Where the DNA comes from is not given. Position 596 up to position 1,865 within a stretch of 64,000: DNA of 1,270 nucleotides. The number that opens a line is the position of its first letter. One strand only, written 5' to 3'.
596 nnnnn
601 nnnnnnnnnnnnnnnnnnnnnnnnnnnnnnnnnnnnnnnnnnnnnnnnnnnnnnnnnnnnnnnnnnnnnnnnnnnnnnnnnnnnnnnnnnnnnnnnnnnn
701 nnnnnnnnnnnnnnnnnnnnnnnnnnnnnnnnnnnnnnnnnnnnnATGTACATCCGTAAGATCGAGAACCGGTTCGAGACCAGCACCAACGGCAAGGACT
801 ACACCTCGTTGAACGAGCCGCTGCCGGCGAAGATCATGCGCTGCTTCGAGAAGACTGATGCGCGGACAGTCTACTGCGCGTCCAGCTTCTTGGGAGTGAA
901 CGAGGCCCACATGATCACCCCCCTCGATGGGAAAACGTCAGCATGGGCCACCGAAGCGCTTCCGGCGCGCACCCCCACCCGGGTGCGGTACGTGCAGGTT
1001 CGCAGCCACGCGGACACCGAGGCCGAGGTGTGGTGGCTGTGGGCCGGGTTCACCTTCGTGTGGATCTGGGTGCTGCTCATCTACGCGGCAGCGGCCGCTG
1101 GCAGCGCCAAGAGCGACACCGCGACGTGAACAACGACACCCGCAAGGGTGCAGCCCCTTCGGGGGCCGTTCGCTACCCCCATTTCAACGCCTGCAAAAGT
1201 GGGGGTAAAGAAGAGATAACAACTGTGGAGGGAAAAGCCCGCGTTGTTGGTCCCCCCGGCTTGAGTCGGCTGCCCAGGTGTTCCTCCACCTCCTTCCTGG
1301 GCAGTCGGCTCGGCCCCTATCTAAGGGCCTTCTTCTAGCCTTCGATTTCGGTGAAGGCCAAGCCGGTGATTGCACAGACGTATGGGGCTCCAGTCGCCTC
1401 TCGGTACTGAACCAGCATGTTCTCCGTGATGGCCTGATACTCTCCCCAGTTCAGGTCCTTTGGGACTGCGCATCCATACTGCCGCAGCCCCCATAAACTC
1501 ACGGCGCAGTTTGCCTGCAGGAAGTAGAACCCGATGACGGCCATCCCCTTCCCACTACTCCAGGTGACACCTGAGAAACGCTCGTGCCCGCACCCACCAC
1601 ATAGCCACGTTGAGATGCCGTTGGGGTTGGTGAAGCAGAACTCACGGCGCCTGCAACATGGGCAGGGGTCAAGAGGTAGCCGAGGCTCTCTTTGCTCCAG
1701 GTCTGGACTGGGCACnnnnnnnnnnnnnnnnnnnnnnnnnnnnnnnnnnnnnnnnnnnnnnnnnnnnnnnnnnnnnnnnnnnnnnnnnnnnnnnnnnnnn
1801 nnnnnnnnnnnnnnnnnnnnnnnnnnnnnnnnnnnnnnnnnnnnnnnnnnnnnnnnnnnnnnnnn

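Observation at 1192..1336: Orphan cassette promoter driving a candidate ~100-nt RNA whose hairpin loop is a perfect 13-nt complement of the SD region of gene 746..1129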

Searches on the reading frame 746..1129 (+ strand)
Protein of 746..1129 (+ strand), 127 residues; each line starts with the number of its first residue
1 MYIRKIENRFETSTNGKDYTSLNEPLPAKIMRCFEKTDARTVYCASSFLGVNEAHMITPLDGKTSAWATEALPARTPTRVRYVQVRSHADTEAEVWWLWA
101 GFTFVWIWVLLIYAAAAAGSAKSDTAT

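Call 9: find_related_loci(query=window:746-1126:+, collection=viral_contigs, flank=5000)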
Query window:746-1126:+ (127 aa) in viral_contigs; peptide patterns used: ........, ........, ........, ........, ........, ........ (x = any residue, [..] = any of these).
14 stretches matched a pattern, but none encodes a relative of the query by tblastn (E <= 1e-3).

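Call 12: find_encoding_contigs(protein=window:746-1129:+, flank=5000, max_places=10)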
Protein window:746-1129:+ (127 aa): 12 contigs read that carry it; 5 places shown.
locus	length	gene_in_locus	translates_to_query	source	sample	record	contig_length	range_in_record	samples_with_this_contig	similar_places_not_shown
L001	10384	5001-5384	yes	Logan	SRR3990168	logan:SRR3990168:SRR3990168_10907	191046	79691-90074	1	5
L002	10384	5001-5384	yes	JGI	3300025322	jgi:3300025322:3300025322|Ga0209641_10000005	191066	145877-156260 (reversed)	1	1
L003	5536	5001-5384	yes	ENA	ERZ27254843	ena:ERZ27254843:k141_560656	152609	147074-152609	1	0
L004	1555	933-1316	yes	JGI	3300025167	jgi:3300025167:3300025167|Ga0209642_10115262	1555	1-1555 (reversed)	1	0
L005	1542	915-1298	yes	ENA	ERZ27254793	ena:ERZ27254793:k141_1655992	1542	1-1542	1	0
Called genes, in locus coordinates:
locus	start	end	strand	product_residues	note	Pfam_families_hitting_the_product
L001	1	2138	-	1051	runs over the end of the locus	-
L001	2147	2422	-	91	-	-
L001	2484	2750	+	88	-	-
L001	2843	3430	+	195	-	-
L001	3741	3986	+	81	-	-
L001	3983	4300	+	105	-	-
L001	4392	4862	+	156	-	-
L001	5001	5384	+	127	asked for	-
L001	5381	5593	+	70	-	-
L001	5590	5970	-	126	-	-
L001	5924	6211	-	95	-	-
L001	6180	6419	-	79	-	-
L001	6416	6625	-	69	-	-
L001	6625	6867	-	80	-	-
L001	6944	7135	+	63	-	-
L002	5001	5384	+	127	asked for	-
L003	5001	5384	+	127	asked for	-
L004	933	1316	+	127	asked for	-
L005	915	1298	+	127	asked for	-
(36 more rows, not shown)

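Call 21: find_homologous_proteins(query=window:746-1126:+, max_evalue=0.01)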
Query window:746-1126:+ (127 aa): 2 proteins with E <= 0.01 among 25 candidates.
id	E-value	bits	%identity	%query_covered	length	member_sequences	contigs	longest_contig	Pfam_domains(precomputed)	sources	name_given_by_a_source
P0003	1.6e-80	285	100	100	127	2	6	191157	-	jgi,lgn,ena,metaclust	metaclust:\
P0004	3.4e-60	219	82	94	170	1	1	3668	-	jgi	jgi:hypothetical protein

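Call 23: find_encoding_contigs(protein=P0004, flank=5000)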
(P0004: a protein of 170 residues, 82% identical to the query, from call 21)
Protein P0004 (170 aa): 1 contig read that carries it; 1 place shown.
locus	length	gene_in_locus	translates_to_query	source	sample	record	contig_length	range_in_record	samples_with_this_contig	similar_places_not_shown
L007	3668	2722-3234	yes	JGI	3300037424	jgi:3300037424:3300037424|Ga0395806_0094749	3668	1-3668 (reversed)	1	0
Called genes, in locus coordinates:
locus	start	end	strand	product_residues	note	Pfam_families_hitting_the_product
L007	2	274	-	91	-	?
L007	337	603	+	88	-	-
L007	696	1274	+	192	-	-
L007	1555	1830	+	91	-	-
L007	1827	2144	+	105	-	-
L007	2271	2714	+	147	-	-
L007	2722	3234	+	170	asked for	-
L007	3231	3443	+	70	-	-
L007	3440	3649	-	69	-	-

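Call 59: search_protein_families(library=phrogs, proteins=[window:746-1129:+], max_evalue=0.01)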
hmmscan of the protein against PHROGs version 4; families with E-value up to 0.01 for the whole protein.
window:746-1129:+ (127 aa): 0 families

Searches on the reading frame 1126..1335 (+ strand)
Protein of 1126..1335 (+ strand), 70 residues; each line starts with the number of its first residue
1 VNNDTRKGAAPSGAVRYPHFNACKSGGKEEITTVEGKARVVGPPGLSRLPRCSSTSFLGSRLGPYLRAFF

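Call 29: search_protein_representatives(protein=window:1126-1335:+)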
Query: 70 residues. Proteins with E-value up to 0.001 (for the whole library): 3; up to 1e-10: 1; up to 1e-30: 1. The best 3 are listed.
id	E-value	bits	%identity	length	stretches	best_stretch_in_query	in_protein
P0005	2.3e-40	151.5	99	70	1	1-70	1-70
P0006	4.2e-07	46.3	33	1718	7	10-58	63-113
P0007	1.6e-06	44.4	38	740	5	8-42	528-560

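Call 33: find_homologous_proteins(query=P0005, max_evalue=0.01)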
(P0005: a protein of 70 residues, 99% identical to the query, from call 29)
Query P0005 (70 aa): 1 proteins with E <= 0.01 among 2 candidates.
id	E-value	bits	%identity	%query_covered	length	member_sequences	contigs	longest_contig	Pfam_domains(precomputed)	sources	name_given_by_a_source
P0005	4.0e-40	152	100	100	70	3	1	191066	-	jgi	-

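Call 34: list_cluster_members(proteins=[P0005])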
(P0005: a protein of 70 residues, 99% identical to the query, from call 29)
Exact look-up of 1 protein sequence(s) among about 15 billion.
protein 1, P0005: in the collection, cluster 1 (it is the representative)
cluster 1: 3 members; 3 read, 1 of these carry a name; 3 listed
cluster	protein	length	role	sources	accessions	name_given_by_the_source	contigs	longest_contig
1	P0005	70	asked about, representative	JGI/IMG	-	-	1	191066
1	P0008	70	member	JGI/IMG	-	hypothetical protein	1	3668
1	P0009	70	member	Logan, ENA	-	-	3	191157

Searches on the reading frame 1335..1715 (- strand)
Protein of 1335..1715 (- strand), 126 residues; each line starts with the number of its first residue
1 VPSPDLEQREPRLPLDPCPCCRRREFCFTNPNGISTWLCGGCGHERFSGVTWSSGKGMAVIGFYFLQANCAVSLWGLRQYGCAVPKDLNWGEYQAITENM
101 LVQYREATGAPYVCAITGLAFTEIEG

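Call 14: find_homologous_proteins(query=window:1335-1715:-, max_evalue=0.001)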
Query window:1335-1715:- (126 aa): 2 proteins with E <= 0.001 among 5 candidates.
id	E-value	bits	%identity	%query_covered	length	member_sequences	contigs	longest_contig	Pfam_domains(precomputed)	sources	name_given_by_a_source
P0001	1.7e-85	302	100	100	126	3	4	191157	-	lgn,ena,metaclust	metaclust:\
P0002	1.1e-31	128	50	94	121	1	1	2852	-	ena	-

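Call 16: find_encoding_contigs(protein=P0002, flank=5000)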
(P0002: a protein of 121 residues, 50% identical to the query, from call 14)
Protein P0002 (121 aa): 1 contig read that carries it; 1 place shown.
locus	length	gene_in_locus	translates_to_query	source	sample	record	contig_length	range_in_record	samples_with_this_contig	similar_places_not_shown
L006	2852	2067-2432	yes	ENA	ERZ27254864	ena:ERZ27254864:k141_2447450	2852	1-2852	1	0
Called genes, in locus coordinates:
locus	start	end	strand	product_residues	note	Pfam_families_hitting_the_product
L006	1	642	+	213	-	?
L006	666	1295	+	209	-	-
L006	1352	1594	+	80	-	-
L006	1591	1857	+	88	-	-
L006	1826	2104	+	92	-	-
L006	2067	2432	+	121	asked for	-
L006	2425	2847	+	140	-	-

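Call 59: search_protein_families(library=phrogs, proteins=[window:1335-1715:-], max_evalue=0.01)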
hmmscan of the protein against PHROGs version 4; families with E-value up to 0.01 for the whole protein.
window:1335-1715:- (126 aa): 1 family
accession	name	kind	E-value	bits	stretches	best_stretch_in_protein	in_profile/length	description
phrog_28451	-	unknown function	0.0023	18.9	1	14-46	15-47/67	-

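Call 60: find_encoding_contigs(protein=P0001, flank=3000, max_places=10)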
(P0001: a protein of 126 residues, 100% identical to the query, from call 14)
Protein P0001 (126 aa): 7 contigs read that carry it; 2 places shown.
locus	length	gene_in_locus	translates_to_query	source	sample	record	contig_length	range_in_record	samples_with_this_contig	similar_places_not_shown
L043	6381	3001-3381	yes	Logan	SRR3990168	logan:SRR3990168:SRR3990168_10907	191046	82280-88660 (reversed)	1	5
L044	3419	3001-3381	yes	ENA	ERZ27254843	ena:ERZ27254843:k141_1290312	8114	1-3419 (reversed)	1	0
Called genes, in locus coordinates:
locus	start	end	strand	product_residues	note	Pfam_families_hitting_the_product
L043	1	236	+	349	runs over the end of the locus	-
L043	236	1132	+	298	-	PF11974:bMG3 (faint), PF13620:CarboxypepD_reg (faint)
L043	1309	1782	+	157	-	-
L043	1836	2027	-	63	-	-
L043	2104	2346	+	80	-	-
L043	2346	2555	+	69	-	-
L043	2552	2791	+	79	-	-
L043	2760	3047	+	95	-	-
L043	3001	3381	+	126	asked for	-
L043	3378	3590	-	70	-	-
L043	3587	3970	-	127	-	-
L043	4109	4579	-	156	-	-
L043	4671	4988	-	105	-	-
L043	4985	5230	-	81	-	-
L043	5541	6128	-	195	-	-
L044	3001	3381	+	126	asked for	-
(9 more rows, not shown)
